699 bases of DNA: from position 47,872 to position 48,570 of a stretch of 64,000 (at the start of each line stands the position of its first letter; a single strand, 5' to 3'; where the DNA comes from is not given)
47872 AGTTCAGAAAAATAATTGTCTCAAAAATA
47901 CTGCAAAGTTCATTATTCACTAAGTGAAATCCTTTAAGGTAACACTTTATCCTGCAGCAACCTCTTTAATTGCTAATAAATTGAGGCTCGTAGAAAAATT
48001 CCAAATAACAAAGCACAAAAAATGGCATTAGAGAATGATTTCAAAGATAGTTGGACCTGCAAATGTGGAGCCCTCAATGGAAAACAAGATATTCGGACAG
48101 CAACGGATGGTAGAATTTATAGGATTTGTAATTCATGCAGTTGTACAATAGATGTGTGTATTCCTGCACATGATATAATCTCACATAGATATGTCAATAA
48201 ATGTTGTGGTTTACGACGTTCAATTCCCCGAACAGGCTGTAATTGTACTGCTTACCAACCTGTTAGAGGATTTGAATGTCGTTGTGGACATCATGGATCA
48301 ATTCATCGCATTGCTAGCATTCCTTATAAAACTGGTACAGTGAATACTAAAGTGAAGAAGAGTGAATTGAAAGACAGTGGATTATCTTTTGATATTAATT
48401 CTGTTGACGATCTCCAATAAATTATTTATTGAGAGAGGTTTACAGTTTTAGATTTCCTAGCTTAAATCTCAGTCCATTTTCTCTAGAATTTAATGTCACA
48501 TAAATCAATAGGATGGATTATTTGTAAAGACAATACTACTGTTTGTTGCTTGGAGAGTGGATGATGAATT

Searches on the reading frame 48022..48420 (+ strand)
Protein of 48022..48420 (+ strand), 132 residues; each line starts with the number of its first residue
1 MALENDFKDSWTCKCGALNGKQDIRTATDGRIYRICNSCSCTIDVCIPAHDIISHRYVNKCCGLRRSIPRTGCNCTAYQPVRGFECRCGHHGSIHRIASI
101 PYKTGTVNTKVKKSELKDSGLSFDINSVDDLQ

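Call 40: search_protein_families(library=pfam, proteins=[window:48022-48420:+], max_evalue=0.001)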
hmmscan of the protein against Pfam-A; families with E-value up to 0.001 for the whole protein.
window:48022-48420:+ (132 aa): 0 families

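Call 71: search_solved_structures(query=window:48022-48417:+, max_evalue=1)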
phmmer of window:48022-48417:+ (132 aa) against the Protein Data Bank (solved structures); distinct sequences matched with E-value up to 1: 0.
